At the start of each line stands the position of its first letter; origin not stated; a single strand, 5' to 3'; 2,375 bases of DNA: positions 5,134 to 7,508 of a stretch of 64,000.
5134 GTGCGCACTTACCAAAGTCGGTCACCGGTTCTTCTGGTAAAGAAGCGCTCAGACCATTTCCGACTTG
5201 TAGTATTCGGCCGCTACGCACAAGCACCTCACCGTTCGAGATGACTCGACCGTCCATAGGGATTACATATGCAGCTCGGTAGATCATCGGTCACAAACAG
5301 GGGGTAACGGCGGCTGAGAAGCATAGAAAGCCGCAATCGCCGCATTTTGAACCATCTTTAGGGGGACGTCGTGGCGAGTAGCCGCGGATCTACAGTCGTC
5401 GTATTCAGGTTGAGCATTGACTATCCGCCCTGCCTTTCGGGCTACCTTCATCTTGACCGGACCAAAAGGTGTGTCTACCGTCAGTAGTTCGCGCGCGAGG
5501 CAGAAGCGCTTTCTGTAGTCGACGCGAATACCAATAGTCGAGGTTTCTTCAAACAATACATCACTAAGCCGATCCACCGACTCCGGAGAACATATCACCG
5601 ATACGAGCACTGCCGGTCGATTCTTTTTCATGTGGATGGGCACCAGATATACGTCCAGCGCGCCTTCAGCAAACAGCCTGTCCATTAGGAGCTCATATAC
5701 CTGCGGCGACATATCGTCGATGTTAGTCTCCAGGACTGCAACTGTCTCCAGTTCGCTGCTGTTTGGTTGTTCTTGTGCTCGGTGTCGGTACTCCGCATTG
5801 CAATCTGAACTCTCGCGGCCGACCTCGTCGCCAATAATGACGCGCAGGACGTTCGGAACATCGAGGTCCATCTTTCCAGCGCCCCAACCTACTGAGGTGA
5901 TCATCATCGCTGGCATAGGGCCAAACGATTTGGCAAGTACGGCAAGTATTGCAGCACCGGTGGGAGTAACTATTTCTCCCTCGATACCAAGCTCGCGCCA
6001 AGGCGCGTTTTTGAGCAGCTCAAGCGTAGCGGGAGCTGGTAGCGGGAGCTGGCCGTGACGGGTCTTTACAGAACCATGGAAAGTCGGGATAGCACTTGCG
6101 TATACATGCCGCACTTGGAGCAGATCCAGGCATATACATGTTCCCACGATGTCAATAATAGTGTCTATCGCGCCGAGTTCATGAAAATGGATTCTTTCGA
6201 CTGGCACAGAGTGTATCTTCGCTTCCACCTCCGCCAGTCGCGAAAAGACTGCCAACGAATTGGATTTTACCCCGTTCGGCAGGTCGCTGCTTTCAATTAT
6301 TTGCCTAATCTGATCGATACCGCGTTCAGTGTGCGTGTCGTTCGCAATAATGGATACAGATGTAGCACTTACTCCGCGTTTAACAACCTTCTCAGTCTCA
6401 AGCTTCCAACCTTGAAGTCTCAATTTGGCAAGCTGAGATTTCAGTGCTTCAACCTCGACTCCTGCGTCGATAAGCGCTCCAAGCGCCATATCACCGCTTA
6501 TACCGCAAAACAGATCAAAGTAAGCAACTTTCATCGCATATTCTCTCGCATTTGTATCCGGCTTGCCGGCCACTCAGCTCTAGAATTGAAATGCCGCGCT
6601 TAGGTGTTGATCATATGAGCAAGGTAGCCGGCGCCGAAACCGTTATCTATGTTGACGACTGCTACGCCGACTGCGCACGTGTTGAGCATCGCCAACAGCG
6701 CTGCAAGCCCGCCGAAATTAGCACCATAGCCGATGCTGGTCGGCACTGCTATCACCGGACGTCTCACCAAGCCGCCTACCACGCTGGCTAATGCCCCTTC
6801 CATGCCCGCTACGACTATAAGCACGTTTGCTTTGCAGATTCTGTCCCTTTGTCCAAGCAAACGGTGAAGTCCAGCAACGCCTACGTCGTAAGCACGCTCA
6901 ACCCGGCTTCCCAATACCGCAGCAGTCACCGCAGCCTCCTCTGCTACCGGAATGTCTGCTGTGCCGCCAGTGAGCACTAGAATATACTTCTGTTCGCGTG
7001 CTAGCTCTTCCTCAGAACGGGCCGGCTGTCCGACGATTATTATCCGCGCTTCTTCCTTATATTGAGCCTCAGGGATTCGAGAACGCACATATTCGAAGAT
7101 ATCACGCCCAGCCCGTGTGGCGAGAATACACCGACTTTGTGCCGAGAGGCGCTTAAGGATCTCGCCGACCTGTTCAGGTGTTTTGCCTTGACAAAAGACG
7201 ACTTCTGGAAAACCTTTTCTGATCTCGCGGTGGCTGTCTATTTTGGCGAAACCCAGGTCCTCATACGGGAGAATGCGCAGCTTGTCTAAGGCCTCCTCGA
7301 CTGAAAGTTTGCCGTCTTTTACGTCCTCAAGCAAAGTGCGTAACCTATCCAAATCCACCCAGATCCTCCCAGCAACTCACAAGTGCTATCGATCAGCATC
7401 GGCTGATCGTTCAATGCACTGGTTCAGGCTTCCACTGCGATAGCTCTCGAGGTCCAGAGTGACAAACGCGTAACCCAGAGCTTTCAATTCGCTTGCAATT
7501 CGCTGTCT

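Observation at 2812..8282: larE-larB-larC fused into one tight operon with an MtaD-like amidohydrolase, a CPBP intramembrane protease and a STAS antagonist, with no larA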

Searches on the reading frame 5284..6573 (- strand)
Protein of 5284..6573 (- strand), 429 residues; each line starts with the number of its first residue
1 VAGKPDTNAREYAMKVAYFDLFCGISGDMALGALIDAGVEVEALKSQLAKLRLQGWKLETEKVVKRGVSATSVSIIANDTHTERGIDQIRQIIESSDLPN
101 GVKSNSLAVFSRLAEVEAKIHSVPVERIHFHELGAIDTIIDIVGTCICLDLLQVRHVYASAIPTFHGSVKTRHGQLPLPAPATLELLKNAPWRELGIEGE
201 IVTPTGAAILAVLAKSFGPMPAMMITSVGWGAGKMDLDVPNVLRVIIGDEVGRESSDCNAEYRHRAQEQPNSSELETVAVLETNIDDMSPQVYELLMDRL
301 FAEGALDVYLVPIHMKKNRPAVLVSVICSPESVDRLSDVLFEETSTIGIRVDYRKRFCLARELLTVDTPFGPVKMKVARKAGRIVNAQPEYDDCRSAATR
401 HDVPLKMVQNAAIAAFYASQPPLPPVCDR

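Call 4: search_protein_families(library=pfam, proteins=[window:5284-6573:-])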
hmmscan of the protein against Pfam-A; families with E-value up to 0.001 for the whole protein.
window:5284-6573:- (429 aa): 1 family
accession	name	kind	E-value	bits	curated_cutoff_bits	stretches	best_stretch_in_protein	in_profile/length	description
PF01969.22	Ni_insertion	-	6.4e-146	486.7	22.1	1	17-408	1-374/375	Nickel insertion protein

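Call 5: search_protein_families(library=ncbifam, proteins=[window:5284-6573:-])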
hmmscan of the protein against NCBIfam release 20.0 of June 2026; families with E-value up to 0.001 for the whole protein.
window:5284-6573:- (429 aa): 2 families
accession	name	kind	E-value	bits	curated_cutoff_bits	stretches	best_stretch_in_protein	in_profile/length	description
TIGR00299.2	nickel_LarC1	equivalog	8.1e-64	214.3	90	1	85-247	2-165/165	nickel pincer cofactor biosynthesis protein LarC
NF052512.1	nickel_LarC2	equivalog_domain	5.9e-47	158.6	50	1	278-395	1-118/118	nickel pincer cofactor biosynthesis protein LarC2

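Call 44: find_homologous_proteins(query=window:5284-6534:-)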
Query window:5284-6534:- (416 aa): 8000 proteins with E <= 0.001 among 8000 candidates; the best 120 are listed.
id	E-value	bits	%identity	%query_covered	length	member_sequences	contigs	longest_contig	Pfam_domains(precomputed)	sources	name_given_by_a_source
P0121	3.9e-274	927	100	100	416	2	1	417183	PF01969.23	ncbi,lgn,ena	-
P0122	8.0e-217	738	80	98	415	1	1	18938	PF01969.23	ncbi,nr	ncbi:MAG: nickel pincer cofactor biosynthesis protein LarC [Armatimonadota bacterium]|nr:nickel pinc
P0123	2.5e-193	661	72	98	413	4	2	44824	PF01969.23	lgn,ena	-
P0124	3.9e-187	640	69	97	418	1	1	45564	PF01969.23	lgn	-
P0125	5.0e-183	627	67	97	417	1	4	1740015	PF01969.23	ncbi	ncbi:MAG: nickel pincer cofactor biosynthesis protein LarC [Armatimonadota bacterium]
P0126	2.0e-165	569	64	98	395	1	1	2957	PF01969.23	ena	-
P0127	5.6e-160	551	61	98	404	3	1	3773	PF01969.23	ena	-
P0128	6.3e-159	547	-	-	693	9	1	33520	PF01969.23,PF08032.18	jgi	jgi:uncharacterized protein (TIGR00299 family) protein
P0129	8.8e-159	547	62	98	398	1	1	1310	PF01969.23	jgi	jgi:uncharacterized protein (TIGR00299 family) protein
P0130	1.8e-156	539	62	98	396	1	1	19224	PF01969.23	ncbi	-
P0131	2.9e-156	539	-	-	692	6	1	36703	PF01969.23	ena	-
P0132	2.6e-155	535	59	97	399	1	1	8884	PF01969.23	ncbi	ncbi:MAG: nickel pincer cofactor biosynthesis protein LarC [Armatimonadota bacterium]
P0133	1.4e-154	533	-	-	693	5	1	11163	PF01969.23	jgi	-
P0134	1.5e-153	530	59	98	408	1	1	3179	PF01969.23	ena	-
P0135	3.6e-153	528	57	98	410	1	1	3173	PF01969.23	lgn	-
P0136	2.1e-152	526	58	98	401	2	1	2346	PF01969.23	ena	-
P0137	2.3e-151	522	57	98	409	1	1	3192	PF01969.23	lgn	-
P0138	4.8e-151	521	58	97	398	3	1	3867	PF01969.23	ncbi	-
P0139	1.5e-150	520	57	97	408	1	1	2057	PF01969.23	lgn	-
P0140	3.0e-150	519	56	99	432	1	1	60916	PF01969.23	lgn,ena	-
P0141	4.1e-150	518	57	98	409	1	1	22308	PF01969.23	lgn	-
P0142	4.1e-150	518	57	97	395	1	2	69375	PF01969.23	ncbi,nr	ncbi:MAG: nickel pincer cofactor biosynthesis protein LarC [Armatimonadota bacterium]|nr:nickel pinc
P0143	5.9e-150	518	56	99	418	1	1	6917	PF01969.23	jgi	-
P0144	9.6e-150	517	58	98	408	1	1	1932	PF01969.23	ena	-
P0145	2.0e-149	516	57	97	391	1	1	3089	PF01969.23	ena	-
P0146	6.0e-149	515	56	98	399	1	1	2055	PF01969.23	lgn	-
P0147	1.8e-148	513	56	97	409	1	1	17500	PF01969.23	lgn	-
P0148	3.2e-148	512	57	97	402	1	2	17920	PF01969.23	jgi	jgi:uncharacterized protein (TIGR00299 family) protein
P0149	4.5e-148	512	58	98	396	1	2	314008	PF01969.23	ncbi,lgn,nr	ncbi:nickel pincer cofactor biosynthesis protein LarC [bacterium]|nr:nickel pincer cofactor biosynth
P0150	4.8e-148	512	56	98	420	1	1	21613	PF01969.23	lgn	-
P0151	5.5e-148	511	56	97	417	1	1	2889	PF01969.23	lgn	-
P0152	7.5e-148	511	58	98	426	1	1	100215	PF01969.23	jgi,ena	-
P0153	2.2e-147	509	55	97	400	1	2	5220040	PF01969.23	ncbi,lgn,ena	-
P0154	2.7e-147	509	56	98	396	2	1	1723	PF01969.23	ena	-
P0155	2.8e-147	509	56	98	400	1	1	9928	PF01969.23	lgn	-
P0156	4.6e-147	508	57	97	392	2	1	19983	PF01969.23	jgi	-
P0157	9.3e-147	507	55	98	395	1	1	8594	PF01969.23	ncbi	-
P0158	1.8e-146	506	56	98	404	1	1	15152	PF01969.23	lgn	-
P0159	2.2e-146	506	57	97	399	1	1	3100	PF01969.23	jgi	-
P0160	2.6e-146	506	57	98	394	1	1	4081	PF01969.23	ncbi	-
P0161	2.9e-146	506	55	97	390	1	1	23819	PF01969.23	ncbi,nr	ncbi:MAG: nickel pincer cofactor biosynthesis protein LarC [Armatimonadetes bacterium]|nr:nickel pin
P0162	5.1e-146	505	54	98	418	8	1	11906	PF01969.23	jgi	-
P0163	8.8e-146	504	54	98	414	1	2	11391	PF01969.23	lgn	-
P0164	1.0e-145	504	53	98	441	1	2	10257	PF01969.23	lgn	-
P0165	1.2e-145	504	55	97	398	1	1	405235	PF01969.23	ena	-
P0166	2.9e-145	502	56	97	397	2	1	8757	PF01969.23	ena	-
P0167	3.2e-145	502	55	97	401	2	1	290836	PF01969.23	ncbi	ncbi:MAG: nickel pincer cofactor biosynthesis protein LarC [Armatimonadota bacterium]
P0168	3.6e-145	502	57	97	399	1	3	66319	PF01969.23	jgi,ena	-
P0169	5.4e-145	502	54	97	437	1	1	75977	PF01969.23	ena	-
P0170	5.8e-145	501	57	97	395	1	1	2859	PF01969.23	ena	-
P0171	6.7e-145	501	55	98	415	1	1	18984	PF01969.23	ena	-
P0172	7.7e-145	501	55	97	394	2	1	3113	PF01969.23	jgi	-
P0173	1.4e-144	500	54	97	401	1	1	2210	PF01969.23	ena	-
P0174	1.7e-144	500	56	97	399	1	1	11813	PF01969.23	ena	-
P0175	1.9e-144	500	55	98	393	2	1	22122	PF01969.23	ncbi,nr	ncbi:MAG: nickel pincer cofactor biosynthesis protein LarC [Armatimonadetes bacterium]|nr:nickel pin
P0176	2.1e-144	500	-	-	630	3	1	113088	PF01969.23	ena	-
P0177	3.5e-144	499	56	97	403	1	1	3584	PF01969.23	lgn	-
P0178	4.0e-144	499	54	98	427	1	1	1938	PF01969.23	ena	-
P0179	4.1e-144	499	55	98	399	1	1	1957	PF01969.23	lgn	-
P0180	7.3e-144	498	55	97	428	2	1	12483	PF01969.23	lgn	-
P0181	7.9e-144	498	-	-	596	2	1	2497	PF01969.23,PF01709.27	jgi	-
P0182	1.8e-143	496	55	97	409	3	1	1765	PF01969.23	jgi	-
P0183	2.2e-143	496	54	98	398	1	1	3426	PF01969.23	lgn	-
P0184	3.0e-143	496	53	97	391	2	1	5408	PF01969.23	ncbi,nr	ncbi:MAG: nickel pincer cofactor biosynthesis protein LarC [Chloroflexi bacterium]|nr:nickel pincer 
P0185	3.6e-143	496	56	97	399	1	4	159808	PF01969.23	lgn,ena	-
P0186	3.7e-143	495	53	97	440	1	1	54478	PF01969.23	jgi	jgi:uncharacterized protein (TIGR00299 family) protein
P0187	7.8e-143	494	53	97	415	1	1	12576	PF01969.23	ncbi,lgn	-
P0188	1.6e-142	493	54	98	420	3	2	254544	PF01969.23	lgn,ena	-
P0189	2.0e-142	493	55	98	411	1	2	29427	PF01969.23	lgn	-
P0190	3.3e-142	492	53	98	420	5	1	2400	PF01969.23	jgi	-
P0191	4.7e-142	492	54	98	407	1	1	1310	PF01969.23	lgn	-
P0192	5.0e-142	492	54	97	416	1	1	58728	PF01969.23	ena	-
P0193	5.3e-142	492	53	97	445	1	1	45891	PF01969.23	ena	-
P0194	6.2e-142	491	-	-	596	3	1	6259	PF01969.23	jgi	jgi:hypothetical protein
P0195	1.0e-141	491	53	98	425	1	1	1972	PF01969.23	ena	-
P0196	1.1e-141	491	55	94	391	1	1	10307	PF01969.23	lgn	-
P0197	1.2e-141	490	55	97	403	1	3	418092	PF01969.23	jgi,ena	-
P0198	2.6e-141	489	54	98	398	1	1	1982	PF01969.23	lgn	-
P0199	3.1e-141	489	-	-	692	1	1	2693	PF01969.23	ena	-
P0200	4.6e-141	489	52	97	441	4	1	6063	PF01969.23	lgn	-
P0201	1.7e-140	487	53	98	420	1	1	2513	PF01969.23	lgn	-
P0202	1.8e-140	487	53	97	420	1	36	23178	PF01969.23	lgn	-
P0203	2.3e-140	486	52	97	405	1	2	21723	PF01969.23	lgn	-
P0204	1.3e-139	484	55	94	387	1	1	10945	PF01969.23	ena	-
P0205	2.5e-139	483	53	98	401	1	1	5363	PF01969.23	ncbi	-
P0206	4.4e-139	482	53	98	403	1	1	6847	PF01969.23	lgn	-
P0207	5.7e-139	482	56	94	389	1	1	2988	PF01969.23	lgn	-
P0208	6.0e-139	482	54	98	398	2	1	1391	PF01969.23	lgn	-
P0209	1.4e-138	480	55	98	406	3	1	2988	PF01969.23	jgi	-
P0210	1.8e-138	480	54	97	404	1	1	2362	PF01969.23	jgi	jgi:pyridinium-3,5-bisthiocarboxylic acid mononucleotide nickel chelatase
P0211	4.1e-138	479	52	98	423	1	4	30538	PF01969.23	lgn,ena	-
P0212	6.2e-138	478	55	98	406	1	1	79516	PF01969.23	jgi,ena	-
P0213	2.2e-137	476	56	94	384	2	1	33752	PF01969.23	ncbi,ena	-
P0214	2.3e-137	476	53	97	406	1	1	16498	PF01969.23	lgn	-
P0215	2.3e-137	476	54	98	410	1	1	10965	PF01969.23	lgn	-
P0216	2.6e-137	476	54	93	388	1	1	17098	PF01969.23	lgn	-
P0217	3.0e-137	476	54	94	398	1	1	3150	PF01969.23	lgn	-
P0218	8.3e-137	475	-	-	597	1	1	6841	PF01969.23,PF01709.27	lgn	-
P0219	2.1e-136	473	55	94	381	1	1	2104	PF01969.23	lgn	-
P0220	8.9e-136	471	55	94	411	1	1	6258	PF01969.23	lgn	-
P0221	2.1e-134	467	53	97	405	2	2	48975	PF01969.23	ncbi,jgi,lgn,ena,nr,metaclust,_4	ncbi:MAG: nickel pincer cofactor biosynthesis protein LarC [Armatimonadetes bacterium]|jgi:uncharact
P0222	2.3e-133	463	53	93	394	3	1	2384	PF01969.23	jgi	-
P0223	1.4e-132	461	52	98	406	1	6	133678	PF01969.23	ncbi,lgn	-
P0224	1.4e-132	461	-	-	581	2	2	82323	PF01969.23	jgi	jgi:hypothetical protein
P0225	7.1e-132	458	51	97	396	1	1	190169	PF01969.23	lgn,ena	-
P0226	6.7e-131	455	51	95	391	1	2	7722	PF01969.23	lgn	-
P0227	3.6e-130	453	52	97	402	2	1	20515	PF01969.23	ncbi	-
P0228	2.2e-128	447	50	97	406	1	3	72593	PF01969.23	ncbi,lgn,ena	-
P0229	2.2e-128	447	52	93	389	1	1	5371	PF01969.23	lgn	-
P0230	3.9e-128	446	49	98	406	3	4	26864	PF01969.23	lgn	-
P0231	5.3e-127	442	50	95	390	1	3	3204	PF01969.23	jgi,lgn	-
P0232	1.6e-126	441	51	97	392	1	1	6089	PF01969.23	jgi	jgi:uncharacterized protein (TIGR00299 family) protein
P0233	4.9e-125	436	-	-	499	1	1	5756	PF01969.23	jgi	-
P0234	1.9e-124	434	51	93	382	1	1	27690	PF01969.23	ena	-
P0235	2.3e-124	434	50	94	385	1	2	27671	PF01969.23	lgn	-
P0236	5.1e-124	432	50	95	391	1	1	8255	PF01969.23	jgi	-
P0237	2.6e-122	427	51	98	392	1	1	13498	PF01969.23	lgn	-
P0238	6.3e-122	426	-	-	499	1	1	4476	PF01969.23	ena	-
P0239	6.7e-122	425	58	76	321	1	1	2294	PF01969.23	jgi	jgi:hypothetical protein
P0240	5.4e-120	419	48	98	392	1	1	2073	PF01969.23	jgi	jgi:pyridinium-3,5-bisthiocarboxylic acid mononucleotide nickel chelatase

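Call 45: find_encoding_contigs(protein=P0167, flank=10000, max_places=1)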
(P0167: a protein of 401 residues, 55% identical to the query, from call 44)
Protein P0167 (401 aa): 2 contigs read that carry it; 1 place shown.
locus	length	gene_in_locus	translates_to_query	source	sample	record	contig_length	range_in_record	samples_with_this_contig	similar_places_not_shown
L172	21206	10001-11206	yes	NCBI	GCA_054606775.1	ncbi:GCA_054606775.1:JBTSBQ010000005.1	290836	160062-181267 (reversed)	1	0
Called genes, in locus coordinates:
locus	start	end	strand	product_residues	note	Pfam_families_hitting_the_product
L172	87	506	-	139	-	PF01797:Y1_Tnp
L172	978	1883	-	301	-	PF01937:ARMT1-like_dom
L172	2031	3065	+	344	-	PF18152:DAHP_snth_FXD, PF00793:DAHP_synth_1, PF03102:NeuB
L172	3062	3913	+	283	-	PF03807:F420_oxidored (weak), PF02153:PDH_N, PF20463:PDH_C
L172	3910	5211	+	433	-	PF00275:EPSP_synthase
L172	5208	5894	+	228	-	PF02224:Cytidylate_kin, PF13189:Cytidylate_kin2, PF13238:AAA_18 (weak), PF13671:AAA_33 (weak), PF01202:SKI (faint), PF13207:AAA_17 (faint)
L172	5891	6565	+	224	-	PF01553:Acyltransferase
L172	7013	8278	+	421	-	PF07690:MFS_1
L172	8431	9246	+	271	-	PF02540:NAD_synthase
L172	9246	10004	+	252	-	PF00731:AIRC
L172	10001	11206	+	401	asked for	PF01969:Ni_insertion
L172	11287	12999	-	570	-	-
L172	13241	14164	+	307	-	-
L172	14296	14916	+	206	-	PF13338:AbiEi_4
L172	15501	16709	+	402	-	PF00144:Beta-lactamase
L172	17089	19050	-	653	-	-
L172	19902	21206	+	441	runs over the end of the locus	PF00999:Na_H_Exchanger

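Call 46: find_encoding_contigs(protein=P0142, flank=10000, max_places=1)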
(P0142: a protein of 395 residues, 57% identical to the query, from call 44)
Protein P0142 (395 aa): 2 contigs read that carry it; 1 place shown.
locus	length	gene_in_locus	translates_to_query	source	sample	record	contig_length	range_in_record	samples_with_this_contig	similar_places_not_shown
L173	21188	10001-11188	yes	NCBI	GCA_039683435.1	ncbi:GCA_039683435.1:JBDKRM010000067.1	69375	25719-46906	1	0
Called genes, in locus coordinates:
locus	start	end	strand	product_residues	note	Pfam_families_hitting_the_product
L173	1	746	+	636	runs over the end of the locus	PF00009:GTP_EFTU, PF01926:MMR_HSR1 (weak), PF03144:GTP_EFTU_D2, PF25461:Beta-barrel_SelB, PF09106:WHD_2nd_SelB, PF09107:WHD_3rd_SelB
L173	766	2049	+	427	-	PF00202:Aminotran_3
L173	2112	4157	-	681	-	PF01435:Peptidase_M48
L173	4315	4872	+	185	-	PF01814:Hemerythrin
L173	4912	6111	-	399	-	PF03629:SASA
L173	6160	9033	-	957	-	PF01074:Glyco_hydro_38N, PF09261:Alpha-mann_mid, PF07748:Glyco_hydro_38C, PF17677:Glyco_hydro38C2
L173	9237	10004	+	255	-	PF00731:AIRC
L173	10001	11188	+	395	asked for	PF01969:Ni_insertion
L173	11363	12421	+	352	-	-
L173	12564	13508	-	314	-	-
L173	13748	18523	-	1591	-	PF25390:WD40_RLD, PF00415:RCC1, PF00415:RCC1, PF13540:RCC1_2, PF00415:RCC1, PF13540:RCC1_2, PF25390:WD40_RLD, PF00415:RCC1, +20 more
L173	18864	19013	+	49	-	-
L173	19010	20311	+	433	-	PF13489:Methyltransf_23, PF08241:Methyltransf_11, PF08242:Methyltransf_12, PF13649:Methyltransf_25, PF13847:Methyltransf_31, PF04677:CwfJ_C_1 (faint)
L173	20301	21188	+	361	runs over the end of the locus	PF00586:AIRS, PF02769:AIRS_C (weak)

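Call 47: find_encoding_contigs(protein=P0153, flank=10000, max_places=1)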
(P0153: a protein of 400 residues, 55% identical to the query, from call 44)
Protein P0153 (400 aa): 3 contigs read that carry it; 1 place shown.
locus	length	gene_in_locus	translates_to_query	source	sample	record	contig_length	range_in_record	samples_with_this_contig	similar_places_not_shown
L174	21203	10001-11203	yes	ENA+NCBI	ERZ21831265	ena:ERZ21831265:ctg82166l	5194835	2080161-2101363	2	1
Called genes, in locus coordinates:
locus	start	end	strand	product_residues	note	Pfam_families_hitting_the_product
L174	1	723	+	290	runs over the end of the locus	PF01261:AP_endonuc_2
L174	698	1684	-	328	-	PF01937:ARMT1-like_dom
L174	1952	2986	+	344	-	PF18152:DAHP_snth_FXD, PF00793:DAHP_synth_1, PF03102:NeuB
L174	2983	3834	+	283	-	PF03807:F420_oxidored (weak), PF02153:PDH_N, PF20463:PDH_C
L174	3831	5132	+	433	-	PF00275:EPSP_synthase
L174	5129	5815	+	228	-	PF02224:Cytidylate_kin, PF13189:Cytidylate_kin2, PF13238:AAA_18 (weak), PF13671:AAA_33 (weak), PF01202:SKI (faint), PF13207:AAA_17 (faint)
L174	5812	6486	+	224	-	PF01553:Acyltransferase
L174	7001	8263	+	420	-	PF07690:MFS_1 (weak)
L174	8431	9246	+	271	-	PF02540:NAD_synthase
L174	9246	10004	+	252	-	PF00731:AIRC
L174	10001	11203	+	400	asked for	PF01969:Ni_insertion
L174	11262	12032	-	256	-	-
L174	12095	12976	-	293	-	-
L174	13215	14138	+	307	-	-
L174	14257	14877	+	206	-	PF13338:AbiEi_4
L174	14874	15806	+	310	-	PF08843:AbiEii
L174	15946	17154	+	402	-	PF00144:Beta-lactamase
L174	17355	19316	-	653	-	-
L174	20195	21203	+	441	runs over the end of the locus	PF00999:Na_H_Exchanger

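Call 52: search_protein_families(library=padloc, proteins=[window:5284-6534:-], max_evalue=0.01)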
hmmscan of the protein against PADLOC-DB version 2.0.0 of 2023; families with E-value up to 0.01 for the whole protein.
window:5284-6534:- (416 aa): 0 families

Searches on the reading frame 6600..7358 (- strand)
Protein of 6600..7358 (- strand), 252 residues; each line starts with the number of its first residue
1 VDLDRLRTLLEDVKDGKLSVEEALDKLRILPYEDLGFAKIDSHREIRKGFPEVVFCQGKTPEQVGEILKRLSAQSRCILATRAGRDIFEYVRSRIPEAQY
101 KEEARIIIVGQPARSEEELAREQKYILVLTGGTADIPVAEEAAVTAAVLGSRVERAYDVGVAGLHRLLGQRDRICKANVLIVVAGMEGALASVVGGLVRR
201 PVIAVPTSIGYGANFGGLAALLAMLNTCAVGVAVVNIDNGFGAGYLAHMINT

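Call 4: search_protein_families(library=pfam, proteins=[window:6600-7358:-])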
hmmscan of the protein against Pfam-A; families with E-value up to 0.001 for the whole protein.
window:6600-7358:- (252 aa): 1 family
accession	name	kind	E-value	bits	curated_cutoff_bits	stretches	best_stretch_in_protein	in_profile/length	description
PF00731.26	AIRC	-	2.7e-14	53.4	30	1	126-250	2-126/148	AIR carboxylase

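Call 5: search_protein_families(library=ncbifam, proteins=[window:6600-7358:-])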
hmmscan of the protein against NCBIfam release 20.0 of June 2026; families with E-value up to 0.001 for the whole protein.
window:6600-7358:- (252 aa): 2 families
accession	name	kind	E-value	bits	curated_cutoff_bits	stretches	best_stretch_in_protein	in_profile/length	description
NF033503.1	LarB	equivalog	1.6e-87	292.6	175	1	40-251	1-207/209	nickel pincer cofactor biosynthesis protein LarB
TIGR01162.1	purE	equivalog_domain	7.5e-09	35.3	149.6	1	126-249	1-124/156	5-(carboxyamino)imidazole ribonucleotide mutase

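Call 52: search_protein_families(library=padloc, proteins=[window:6600-7358:-], max_evalue=0.01)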
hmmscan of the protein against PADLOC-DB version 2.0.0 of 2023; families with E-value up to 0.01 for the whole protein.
window:6600-7358:- (252 aa): 0 families
